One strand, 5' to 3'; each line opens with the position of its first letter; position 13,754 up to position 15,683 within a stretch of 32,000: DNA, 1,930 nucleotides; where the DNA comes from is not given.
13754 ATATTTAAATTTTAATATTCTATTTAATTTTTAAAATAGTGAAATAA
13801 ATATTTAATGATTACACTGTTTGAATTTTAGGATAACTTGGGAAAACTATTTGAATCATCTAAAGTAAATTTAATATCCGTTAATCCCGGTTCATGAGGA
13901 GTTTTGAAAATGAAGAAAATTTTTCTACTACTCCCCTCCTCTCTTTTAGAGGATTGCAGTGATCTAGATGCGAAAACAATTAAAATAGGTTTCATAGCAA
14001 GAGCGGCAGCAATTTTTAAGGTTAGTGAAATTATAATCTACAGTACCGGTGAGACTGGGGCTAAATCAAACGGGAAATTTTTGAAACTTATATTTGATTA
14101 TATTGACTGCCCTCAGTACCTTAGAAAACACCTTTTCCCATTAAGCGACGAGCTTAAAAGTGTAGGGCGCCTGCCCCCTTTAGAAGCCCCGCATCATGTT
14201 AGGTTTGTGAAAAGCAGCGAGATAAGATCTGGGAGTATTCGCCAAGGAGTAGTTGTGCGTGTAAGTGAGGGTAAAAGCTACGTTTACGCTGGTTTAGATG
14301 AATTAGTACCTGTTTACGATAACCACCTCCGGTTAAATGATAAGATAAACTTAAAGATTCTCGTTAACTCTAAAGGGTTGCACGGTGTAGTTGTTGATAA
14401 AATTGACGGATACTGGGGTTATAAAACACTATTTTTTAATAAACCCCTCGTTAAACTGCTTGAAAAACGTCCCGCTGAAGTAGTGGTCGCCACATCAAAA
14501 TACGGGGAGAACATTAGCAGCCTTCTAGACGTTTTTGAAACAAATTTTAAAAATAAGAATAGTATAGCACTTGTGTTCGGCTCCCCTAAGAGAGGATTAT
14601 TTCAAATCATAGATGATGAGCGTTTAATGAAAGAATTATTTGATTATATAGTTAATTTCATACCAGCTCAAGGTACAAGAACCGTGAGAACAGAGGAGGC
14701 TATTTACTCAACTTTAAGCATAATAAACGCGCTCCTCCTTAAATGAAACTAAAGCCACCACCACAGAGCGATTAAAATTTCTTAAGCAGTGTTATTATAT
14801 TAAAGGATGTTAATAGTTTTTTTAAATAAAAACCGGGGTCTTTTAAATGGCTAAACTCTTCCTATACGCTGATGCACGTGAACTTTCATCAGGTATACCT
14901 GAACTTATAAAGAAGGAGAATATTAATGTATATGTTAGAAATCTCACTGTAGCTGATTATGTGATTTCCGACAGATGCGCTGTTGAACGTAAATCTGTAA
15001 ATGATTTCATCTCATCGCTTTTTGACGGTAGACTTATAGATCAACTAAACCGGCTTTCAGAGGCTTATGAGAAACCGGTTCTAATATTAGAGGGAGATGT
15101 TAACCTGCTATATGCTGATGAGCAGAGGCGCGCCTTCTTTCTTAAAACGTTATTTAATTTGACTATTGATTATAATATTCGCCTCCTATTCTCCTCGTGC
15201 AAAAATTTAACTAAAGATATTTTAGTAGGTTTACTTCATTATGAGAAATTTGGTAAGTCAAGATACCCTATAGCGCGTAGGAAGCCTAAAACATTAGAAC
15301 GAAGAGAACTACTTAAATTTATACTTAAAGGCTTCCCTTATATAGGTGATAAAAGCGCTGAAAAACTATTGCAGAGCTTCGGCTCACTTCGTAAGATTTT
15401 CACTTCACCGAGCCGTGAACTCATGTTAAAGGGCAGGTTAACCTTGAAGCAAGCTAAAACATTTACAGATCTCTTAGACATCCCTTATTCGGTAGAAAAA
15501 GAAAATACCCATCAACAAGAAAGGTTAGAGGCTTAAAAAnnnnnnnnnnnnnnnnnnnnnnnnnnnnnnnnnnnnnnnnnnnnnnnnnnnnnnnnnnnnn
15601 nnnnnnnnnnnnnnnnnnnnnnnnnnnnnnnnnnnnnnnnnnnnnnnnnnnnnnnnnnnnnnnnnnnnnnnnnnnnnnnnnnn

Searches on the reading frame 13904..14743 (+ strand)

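Call 10: search_protein_families(library=pfam, proteins=[window:13904-14743:+], max_evalue=0.001)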
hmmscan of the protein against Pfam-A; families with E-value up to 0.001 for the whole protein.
window:13904-14743:+ (280 aa): 2 families
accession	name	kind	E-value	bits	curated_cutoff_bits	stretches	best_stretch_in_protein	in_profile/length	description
PF02598.22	Methyltrn_RNA_3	-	4.7e-56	190.9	27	1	7-272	3-300/302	Putative RNA methyltransferase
PF14419.11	SPOUT_MTase_2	-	9.8e-05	22.2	28.4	0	184-276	86-169/173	AF2226-like SPOUT RNA Methylase fused to THUMP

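Call 37: search_protein_families(library=ncbifam, proteins=[window:13904-14743:+], max_evalue=0.00001)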
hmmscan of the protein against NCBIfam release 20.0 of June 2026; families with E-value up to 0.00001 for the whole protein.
window:13904-14743:+ (280 aa): 0 families

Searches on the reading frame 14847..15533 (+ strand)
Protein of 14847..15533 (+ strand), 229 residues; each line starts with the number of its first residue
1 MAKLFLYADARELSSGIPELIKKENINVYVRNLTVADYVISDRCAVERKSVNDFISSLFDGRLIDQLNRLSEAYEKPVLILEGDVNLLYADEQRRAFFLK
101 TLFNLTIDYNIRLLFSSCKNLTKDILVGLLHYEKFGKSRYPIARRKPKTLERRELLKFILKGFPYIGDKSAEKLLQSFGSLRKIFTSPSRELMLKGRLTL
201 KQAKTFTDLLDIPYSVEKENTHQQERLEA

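Call 10: search_protein_families(library=pfam, proteins=[window:14847-15533:+], max_evalue=0.001)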
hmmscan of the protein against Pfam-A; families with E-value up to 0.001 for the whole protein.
window:14847-15533:+ (229 aa): 2 families
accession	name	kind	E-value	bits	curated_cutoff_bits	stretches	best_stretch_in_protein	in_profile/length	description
PF02732.21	ERCC4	-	9.7e-27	94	24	1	9-127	2-138/140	ERCC4 domain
PF01367.25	5_3_exonuc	-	0.0001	23.1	40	0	161-191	21-50/97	5'-3' exonuclease, C-terminal SAM fold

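Call 37: search_protein_families(library=ncbifam, proteins=[window:14847-15533:+], max_evalue=0.00001)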
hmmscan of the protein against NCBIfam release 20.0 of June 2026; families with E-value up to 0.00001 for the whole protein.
window:14847-15533:+ (229 aa): 3 families
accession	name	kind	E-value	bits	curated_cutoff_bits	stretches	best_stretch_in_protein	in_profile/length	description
NF040956.1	Arch_Xpf_endonucase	equivalog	8e-46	156.4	300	1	6-221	4-220/222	3'-flap repair endonuclease Xpf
NF010337.0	PRK13766.1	equivalog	5.3e-45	153.8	610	1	5-215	572-780/781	Hef nuclease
TIGR00596.1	rad1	subfamily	7.2e-20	70.9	806.65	1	8-95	590-677/813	DNA repair protein, RAD1 family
